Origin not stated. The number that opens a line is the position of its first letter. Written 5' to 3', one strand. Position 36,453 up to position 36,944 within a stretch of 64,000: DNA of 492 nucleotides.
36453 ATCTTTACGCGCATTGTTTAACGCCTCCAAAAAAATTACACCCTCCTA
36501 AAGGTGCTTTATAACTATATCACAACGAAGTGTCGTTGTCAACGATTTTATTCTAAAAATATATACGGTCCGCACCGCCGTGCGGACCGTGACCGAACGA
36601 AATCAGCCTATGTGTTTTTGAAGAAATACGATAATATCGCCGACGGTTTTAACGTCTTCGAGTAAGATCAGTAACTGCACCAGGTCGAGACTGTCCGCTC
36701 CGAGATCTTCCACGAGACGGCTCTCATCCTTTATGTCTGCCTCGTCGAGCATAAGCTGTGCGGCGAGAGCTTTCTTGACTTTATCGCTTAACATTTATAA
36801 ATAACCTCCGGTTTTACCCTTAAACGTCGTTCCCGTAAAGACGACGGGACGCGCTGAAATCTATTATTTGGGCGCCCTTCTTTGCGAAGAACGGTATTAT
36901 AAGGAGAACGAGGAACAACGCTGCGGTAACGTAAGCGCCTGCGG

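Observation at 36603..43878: Candidate undescribed system: ten-gene locus in which nine genes are built from three shuffled, uncharacterised modules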

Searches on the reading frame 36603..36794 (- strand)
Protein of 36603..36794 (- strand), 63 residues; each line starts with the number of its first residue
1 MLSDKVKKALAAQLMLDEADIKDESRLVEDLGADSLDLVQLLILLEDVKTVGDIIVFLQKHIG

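Call 3: search_protein_families(library=pfam, proteins=[window:36603-36794:-], max_evalue=1)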
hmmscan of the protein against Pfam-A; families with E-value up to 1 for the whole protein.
window:36603-36794:- (63 aa): 3 families
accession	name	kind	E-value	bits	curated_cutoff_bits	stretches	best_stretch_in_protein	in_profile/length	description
PF00550.31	PP-binding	-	2.5e-06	28.1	20.8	1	4-47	1-43/67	Phosphopantetheine attachment site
PF23297.2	ACP_SdgA_C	-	0.023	15.2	27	1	4-41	13-49/95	Highly reducing polyketide synthase sdgA, C-terminal ACP domain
PF18149.6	Helicase_PWI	-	0.068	13.8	23.1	1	12-43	36-70/111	N-terminal helicase PWI domain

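Call 4: search_protein_families(library=ncbifam, proteins=[window:36603-36794:-], max_evalue=1)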
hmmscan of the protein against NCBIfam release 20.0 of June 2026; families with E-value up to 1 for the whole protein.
window:36603-36794:- (63 aa): 15 families
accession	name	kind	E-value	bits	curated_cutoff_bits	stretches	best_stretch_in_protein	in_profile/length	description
NF002149.0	PRK00982.1-3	equivalog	1.9e-12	46.9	106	1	3-47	5-49/78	acyl carrier protein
NF002148.0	PRK00982.1-2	subfamily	2.1e-12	46.7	71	1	3-47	6-50/79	acyl carrier protein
TIGR00517.1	acyl_carrier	equivalog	1.9e-11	43.7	70.45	1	3-47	5-49/77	acyl carrier protein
NF002150.0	PRK00982.1-4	subfamily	8.7e-11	41.9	66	1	4-48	8-52/80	acyl carrier protein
NF002151.0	PRK00982.1-5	equivalog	1.5e-09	37.8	92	1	3-46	5-48/78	acyl carrier protein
NF006031.0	PRK08172.1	equivalog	3.2e-07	30.9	76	1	4-47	7-50/82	acyl carrier protein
NF003757.0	PRK05350.1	equivalog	1.1e-05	25.5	65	1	4-47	9-52/83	acyl carrier protein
NF009104.0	PRK12449.1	equivalog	1.4e-05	24.9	70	1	4-48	8-52/80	acyl carrier protein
NF005079.0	PRK06508.1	equivalog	0.00069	20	83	1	4-43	6-45/93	acyl carrier protein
NF002147.0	PRK00982.1-1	equivalog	0.00091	19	84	1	16-47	22-53/83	acyl carrier protein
NF040636.1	AcpM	exception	0.0026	17.7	146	1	17-48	21-52/93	meromycolate extension acyl carrier protein AcpM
NF005798.0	PRK07639.1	equivalog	0.0027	18.1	100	1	3-46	7-51/91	petrobactin biosynthesis protein AsbD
NF004533.0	PRK05883.1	equivalog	0.04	13.7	72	1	3-47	25-69/100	acyl carrier protein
NF058660.1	cispen_ACP_AmcB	equivalog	0.06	13.5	80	1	4-47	4-49/80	cispentacin biosynthesis acyl carrier protein AmcB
NF045894.1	PKS_plus_SDR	equivalog_domain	0.081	10.4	1740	1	2-45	1440-1483/1515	type I polyketide synthase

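Call 62: search_protein_families(library=padloc, proteins=[window:36603-36794:-], max_evalue=0.01)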
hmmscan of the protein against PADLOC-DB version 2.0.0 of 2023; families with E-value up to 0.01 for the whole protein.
window:36603-36794:- (63 aa): 0 families

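Call 63: search_protein_families(library=phrogs, proteins=[window:36603-36794:-], max_evalue=0.01)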
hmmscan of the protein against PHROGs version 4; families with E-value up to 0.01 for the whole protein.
window:36603-36794:- (63 aa): 3 families
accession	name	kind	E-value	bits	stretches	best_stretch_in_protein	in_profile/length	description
phrog_5934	-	moron, auxiliary metabolic gene and host takeover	7.1e-06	27.1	1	3-47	16-60/93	acyl carrier protein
phrog_27464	-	unknown function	0.00055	20.8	1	17-48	42-72/157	-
phrog_14581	-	unknown function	0.0014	19.6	1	16-49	26-57/85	-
